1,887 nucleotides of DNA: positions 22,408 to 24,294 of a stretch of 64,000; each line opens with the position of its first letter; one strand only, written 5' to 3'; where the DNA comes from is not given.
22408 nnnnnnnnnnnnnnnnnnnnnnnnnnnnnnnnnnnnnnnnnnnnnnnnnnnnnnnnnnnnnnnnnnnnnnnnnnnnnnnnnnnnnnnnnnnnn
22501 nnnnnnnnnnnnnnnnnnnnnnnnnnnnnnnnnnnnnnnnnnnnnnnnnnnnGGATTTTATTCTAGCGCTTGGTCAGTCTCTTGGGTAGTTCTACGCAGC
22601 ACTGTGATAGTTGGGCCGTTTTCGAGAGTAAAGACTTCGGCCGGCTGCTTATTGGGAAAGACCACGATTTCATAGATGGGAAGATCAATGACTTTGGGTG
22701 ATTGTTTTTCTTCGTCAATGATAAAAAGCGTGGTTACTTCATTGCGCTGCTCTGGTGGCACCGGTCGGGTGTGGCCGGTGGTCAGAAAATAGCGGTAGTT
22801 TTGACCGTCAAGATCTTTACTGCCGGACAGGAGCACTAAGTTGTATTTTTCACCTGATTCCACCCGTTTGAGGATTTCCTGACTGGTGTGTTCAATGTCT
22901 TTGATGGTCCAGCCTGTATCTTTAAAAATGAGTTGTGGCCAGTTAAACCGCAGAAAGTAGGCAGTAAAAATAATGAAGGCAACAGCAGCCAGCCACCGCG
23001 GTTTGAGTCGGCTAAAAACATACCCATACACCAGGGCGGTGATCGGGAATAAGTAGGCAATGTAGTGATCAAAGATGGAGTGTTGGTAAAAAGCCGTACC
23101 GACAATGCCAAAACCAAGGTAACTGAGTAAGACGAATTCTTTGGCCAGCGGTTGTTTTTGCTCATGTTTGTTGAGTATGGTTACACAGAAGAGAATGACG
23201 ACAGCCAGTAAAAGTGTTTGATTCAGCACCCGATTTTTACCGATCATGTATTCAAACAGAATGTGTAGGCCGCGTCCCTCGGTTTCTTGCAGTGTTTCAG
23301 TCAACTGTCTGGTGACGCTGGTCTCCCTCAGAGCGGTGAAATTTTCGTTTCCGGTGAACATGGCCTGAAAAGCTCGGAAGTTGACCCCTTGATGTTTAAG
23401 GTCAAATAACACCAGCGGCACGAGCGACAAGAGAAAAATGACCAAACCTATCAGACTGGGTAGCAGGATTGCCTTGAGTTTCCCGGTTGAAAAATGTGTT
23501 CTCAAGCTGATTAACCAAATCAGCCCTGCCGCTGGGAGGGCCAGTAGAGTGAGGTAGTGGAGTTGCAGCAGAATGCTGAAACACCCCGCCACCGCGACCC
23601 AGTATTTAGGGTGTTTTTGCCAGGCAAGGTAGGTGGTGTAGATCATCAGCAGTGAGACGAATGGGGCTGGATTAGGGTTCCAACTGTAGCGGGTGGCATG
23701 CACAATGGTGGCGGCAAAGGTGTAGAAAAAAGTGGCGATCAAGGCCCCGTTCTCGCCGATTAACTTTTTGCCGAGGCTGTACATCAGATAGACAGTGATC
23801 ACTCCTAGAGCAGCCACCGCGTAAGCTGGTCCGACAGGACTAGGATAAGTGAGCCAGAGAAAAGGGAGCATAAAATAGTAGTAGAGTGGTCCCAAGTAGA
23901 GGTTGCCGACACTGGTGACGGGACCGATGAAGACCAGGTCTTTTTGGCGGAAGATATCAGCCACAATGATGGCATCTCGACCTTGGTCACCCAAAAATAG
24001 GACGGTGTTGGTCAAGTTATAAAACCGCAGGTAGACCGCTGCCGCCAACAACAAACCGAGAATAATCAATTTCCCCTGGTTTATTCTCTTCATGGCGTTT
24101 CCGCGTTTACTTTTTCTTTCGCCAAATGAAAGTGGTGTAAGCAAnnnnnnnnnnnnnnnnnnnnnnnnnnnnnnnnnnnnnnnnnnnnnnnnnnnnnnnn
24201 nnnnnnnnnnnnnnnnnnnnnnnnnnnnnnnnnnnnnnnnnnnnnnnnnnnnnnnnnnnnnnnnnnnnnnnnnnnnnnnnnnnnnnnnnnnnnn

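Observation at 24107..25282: Ppm1/GtrB-like polyprenol-phosphate sugar synthase fused to a GtrA-like domain, next to PMT-type (HPPL) enzymes: a candidate protein O-mannosylation route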

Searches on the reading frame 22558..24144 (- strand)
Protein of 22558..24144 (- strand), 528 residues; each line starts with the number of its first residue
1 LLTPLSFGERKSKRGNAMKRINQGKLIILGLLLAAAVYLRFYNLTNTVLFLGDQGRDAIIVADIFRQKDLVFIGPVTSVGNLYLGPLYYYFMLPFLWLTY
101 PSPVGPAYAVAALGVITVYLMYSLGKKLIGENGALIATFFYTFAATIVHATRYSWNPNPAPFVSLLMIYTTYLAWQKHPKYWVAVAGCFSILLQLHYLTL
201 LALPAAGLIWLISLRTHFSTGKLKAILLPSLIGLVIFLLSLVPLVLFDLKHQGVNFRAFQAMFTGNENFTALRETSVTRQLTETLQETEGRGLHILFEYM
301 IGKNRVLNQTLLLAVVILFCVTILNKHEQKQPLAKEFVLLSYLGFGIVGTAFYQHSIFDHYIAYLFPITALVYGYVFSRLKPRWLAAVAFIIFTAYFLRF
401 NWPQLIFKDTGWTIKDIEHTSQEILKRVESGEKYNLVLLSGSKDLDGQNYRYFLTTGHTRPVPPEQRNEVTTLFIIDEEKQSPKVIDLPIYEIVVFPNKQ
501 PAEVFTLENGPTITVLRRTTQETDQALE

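Call 4: search_protein_families(library=pfam, proteins=[window:22558-24144:-], max_evalue=0.01)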
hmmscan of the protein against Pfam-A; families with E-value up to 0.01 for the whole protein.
window:22558-24144:- (528 aa): 1 family
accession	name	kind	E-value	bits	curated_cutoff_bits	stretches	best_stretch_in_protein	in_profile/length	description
PF13231.12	PMT_2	-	3.6e-07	31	26.1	1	86-238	4-155/160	Dolichyl-phosphate-mannose-protein mannosyltransferase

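Call 12: search_protein_families(library=ncbifam, proteins=[window:22558-24144:-], max_evalue=0.001)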
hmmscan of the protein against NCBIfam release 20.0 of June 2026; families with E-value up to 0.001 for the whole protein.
window:22558-24144:- (528 aa): 0 families

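Call 25: search_solved_structures(query=window:22558-24144:-, max_evalue=1, show_alignments=1)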
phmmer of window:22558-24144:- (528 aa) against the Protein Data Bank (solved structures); distinct sequences matched with E-value up to 1: 0.

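Call 36: find_homologous_proteins(query=window:22558-24093:-, max_evalue=0.00001)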
Query window:22558-24093:- (511 aa): 1090 proteins with E <= 0.00001 among 8000 candidates; the best 120 are listed.
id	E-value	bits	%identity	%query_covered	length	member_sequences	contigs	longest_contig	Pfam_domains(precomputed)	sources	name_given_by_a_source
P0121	5.9e-264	895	77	100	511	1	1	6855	PF13231.13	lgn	-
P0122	3.2e-238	810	100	71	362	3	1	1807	-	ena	-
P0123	9.2e-238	808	70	99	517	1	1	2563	PF13231.13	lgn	-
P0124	8.4e-233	792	70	96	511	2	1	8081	PF13231.13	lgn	-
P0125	2.3e-218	744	66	97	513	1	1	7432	PF13231.13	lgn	-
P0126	7.4e-218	743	64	100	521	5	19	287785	PF13231.13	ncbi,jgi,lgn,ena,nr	ncbi:MAG: hypothetical protein A2383_01850 [Candidatus Pacebacteria bacterium RIFOXYB1_FULL_39_46]|n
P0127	1.5e-214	732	63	100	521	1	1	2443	PF13231.13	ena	-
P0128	1.9e-214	731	65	97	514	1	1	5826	PF13231.13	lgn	-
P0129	2.6e-213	728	63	100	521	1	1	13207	PF13231.13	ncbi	ncbi:MAG: glycosyltransferase family 39 protein [Candidatus Paceibacterota bacterium]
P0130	2.6e-212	724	64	99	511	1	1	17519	PF13231.13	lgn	-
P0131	9.8e-211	719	63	99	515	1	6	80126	PF13231.13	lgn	-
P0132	6.0e-210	716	62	100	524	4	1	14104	PF13231.13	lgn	-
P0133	7.7e-210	716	62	100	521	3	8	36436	PF13231.13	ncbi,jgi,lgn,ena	ncbi:MAG TPA: glycosyltransferase family 39 protein [Patescibacteria group bacterium]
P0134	6.8e-206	703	61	99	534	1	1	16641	PF13231.13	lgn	-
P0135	5.0e-205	700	60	100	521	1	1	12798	PF13231.13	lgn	-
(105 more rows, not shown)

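Call 40: search_solved_structures(query=A3, max_evalue=10, show_alignments=2)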
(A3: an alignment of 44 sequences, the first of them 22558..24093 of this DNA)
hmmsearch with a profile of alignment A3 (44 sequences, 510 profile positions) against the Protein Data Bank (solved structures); distinct sequences matched with E-value up to 10: 0.

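Call 52: predict_structure(alignment_id=A3)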
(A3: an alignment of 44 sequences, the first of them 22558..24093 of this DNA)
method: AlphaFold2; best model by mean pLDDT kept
length: 511 residues; sequences in the alignment: 44
mean_pLDDT: 85.8   pTM: 0.86
mean pLDDT of the five models: 85.8, 85.3, 85.0, 83.7, 83.4
residues with pLDDT >= 90: 260; 70-90: 196; 50-70: 34; < 50: 21
segments of 3 or more residues with pLDDT < 50: 1-4, 58-65, 505-511
pLDDT, mean of each block of 10 residues (from residue 1): 71 97 90 79 84 58 52 88 88 94 98 97 96 75 93 97 97 88 88 95 94 96 85 79 65 57 83 94 95 97 96 95 95 79 90 98 94 98 91 82 89 87 73 77 81 89 80 86 91 89 51 29
secondary structure, 60 per line:
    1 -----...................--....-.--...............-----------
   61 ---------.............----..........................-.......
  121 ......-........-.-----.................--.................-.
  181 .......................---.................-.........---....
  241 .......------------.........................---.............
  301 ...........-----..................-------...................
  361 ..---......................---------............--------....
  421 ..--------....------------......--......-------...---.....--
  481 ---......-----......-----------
elements in order: H6-24 H27-30 H35-49 H70-82 H87-112 H114-126 H128-135 H143-159 H162-178 H180-203 H207-223 H225-233 H237-247 H260-284 H288-311 H317-334 H342-362 H366-387 H397-408 E417-422 H431-434 H447-452 E455-460 H474-478 E484-489 E495-500

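Call 55: fold_search(model_id=the predicted structure, library=pdb)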
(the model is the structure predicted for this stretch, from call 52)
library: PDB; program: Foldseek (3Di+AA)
matches with E <= 10: 367; with E <= 0.001: 18
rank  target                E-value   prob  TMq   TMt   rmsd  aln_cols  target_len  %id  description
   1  5f15                  7.2e-07  1.00  0.58  0.56   7.4       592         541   13  Crystal Structure of ArnT from Cupriavidus metallidurans bound to Undecaprenyl phosphate (released 2016-02-17)
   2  7e9s_A                1.5e-06  1.00  0.44  0.28  14.0       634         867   11  Archaeal oligosaccharyltransferase AglB from Archaeoglobus fulgidus in complex with an inhibitory peptide and a dolich (released 2021-09-08)
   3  3waj                  3.3e-06  1.00  0.47  0.32  12.9       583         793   12  Crystal structure of the Archaeoglobus fulgidus oligosaccharyltransferase (O29867_ARCFU) complex with Zn and sulfate (released 2013-10-30)
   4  5ezm                  6.0e-06  1.00  0.55  0.53   9.1       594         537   11  Crystal Structure of ArnT from Cupriavidus metallidurans in the apo state (released 2016-02-17)
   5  9n9j_I                1.1e-05  1.00  0.49  0.37  13.5       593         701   12  Structure of a GRP94 folding intermediate engaged with a CCDC134- and FKBP11-bound secretory translocon (released 2025-11-19)
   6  9s6t_A                3.3e-05  1.00  0.49  0.52  10.8       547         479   14  Ternary cryo-EM structure of chicken ALG12 with Dol25-PP-GlcNAc2Man7, Dol25-P-Man, and Fab (released 2026-03-18)
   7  6ftg_5                3.5e-05  1.00  0.45  0.38  14.4       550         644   11  Subtomogram average of OST-containing ribosome-translocon complexes from canine rough microsomal membranes (released 2018-03-21)
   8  8age_A                3.6e-05  1.00  0.51  0.42  10.9       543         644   11  Structure of yeast oligosaccharylransferase complex with acceptor peptide bound (released 2022-12-07)
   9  8agb_A                3.6e-05  1.00  0.43  0.36  14.0       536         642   13  Structure of yeast oligosaccharylransferase complex with lipid-linked oligosaccharide bound (released 2022-12-07)
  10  8b6l_I                4.9e-05  1.00  0.49  0.38  13.5       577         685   11  Subtomogram average of the human Sec61-TRAP-OSTA-translocon (released 2022-12-07)
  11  5gmy_A                6.6e-05  1.00  0.42  0.28  13.9       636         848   11  Crystal structure of the Archaeoglobus fulgidus oligosaccharyltransferase (O29867_ARCFU) tethered with an acceptor pep (released 2017-02-01)
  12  6s7o_A                7.5e-05  1.00  0.50  0.40  13.8       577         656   12  Cryo-EM structure of human oligosaccharyltransferase complex OST-A (released 2019-12-18)
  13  8agc_A                7.8e-05  1.00  0.47  0.37  13.3       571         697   14  Structure of yeast oligosaccharylransferase complex with lipid-linked oligosaccharide and non-acceptor peptide bound (released 2022-12-07)
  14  6gxc_A                3.2e-04  1.00  0.48  0.37   9.2       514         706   14  Bacterial oligosaccharyltransferase PglB in complex with an inhibitory peptide and a reactive lipid-linked oligosaccha (released 2018-11-14)
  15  5ogl_A                3.3e-04  1.00  0.48  0.37   9.1       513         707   15  Structure of bacterial oligosaccharyltransferase PglB in complex with an acceptor peptide and an lipid-linked oligosac (released 2017-10-25)
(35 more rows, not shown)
